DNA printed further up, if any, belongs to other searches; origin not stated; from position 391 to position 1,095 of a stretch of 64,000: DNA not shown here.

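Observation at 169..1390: GxxExxY nuclease-fold gene embedded in about 1.3 kb of tandem 91-117-bp repeats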

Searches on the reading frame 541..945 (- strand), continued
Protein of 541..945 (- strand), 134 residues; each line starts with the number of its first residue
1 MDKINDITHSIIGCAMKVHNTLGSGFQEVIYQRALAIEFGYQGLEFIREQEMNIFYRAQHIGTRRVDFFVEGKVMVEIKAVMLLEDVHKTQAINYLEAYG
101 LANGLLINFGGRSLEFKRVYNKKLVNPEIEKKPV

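Call 84: predict_structure(alignment_id=A5)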
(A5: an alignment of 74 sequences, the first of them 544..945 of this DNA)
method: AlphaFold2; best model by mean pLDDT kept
length: 134 residues; sequences in the alignment: 74
mean_pLDDT: 93.0   pTM: 0.85
mean pLDDT of the five models: 93.0, 92.7, 92.5, 90.9, 90.5
residues with pLDDT >= 90: 114; 70-90: 11; 50-70: 5; < 50: 4
segments of 3 or more residues with pLDDT < 50: 131-134
pLDDT, mean of each block of 10 residues (from residue 1): 90 99 98 99 96 90 95 98 97 94 98 98 78 43
secondary structure, 60 per line:
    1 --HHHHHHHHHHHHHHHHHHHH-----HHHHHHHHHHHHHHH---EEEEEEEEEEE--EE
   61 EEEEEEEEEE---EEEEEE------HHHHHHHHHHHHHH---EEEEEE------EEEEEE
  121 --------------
elements in order: H3-22 H28-42 E46-56 E59-70 E74-79 H86-99 E103-108 E115-120

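Call 87: fold_search(model_id=the predicted structure, library=pdb)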
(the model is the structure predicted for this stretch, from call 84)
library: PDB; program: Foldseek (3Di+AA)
matches with E <= 10: 658; with E <= 0.001: 3
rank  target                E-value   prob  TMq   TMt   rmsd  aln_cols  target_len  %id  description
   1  4ic1_A                5.2e-04  1.00  0.52  0.36   4.1       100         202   21  Crystal structure of SSO0001 (released 2013-01-16)
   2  4ic1_B                5.2e-04  1.00  0.49  0.34   4.1       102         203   20  Crystal structure of SSO0001 (released 2013-01-16)
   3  4ic1_G                6.7e-04  1.00  0.52  0.36   4.1       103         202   21  Crystal structure of SSO0001 (released 2013-01-16)
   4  4ic1_D                1.2e-03  1.00  0.51  0.35   3.7       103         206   20  Crystal structure of SSO0001 (released 2013-01-16)
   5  4r5q                  1.3e-03  1.00  0.47  0.31   3.6        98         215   20  Crystal structure and nuclease activity of the CRISPR-associated Cas4 protein Pcal_0546 from Pyrobaculum calidifontis co (released 2014-09-17)
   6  3syy                  5.5e-03  0.98  0.43  0.32  13.5       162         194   10  Crystal Structure of an alkaline exonuclease (LHK-Exo) from Laribacter hongkongensis (released 2012-02-15)
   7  3k93                  1.2e-02  0.97  0.48  0.31  13.2       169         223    8  Crystal structure of phage related exonuclease (YP_719632.1) from HAEMOPHILUS SOMNUS 129PT at 2.15 A resolution (released 2009-11-03)
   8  9np6_A                1.4e-02  0.90  0.44  0.09  12.1       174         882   11  Cryo-EM structure of AdnA(D934A)-AdnB(D1014A) in complex with AMPPNP and blunt end DNA (released 2025-03-19)
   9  3sz4                  1.5e-02  0.89  0.41  0.29  14.6       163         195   10  Crystal Structure of LHK-Exo in complex with dAMP (released 2012-02-15)
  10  2zyz_A                1.5e-02  0.85  0.33  0.44   7.3        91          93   14  Pyrobaculum aerophilum splicing endonuclease (released 2009-06-23)
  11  2zyz_C                1.5e-02  0.85  0.34  0.44   7.2        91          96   14  Pyrobaculum aerophilum splicing endonuclease (released 2009-06-23)
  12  5zyv_A                2.1e-02  0.90  0.43  0.32  10.6       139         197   10  Crystal structure of human MGME1 with single strand DNA2 and Ca2+ (released 2018-09-19)
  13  9iac_A                2.3e-02  0.44  0.30  0.19  12.9       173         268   10  Structure of the Argonaute-associated Cas4 family protein 1 (ACE1) from Microcystis aeruginosa (MaACE1) (released 2025-04-23)
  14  5zyt_A                2.4e-02  0.89  0.43  0.29  10.6       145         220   10  Crystal structure of human MGME1 with 3' overhang double strand DNA3 (released 2018-09-19)
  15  7esz_C                2.6e-02  0.63  0.39  0.11  10.4       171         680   12  Crystal structure of the complex formed by Wolbachia cytoplasmic incompatibility factors CinA and CinB with Mn2+ from  (released 2021-11-10)
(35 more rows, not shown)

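Call 92: search_protein_families(library=pfam, proteins=[L100:4601-4963:+, L108:171-551:+], max_evalue=0.001)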
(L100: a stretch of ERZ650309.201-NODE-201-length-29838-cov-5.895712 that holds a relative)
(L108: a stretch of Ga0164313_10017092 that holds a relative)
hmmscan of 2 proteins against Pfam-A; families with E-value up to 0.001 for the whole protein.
L100:4601-4963:+ (121 aa): 1 family
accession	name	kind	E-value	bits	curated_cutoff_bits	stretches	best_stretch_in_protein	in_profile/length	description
PF05635.17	23S_rRNA_IVP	-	1.3e-24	86.9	33.8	1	6-109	3-105/106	23S rRNA-intervening sequence protein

L108:171-551:+ (127 aa): 0 families
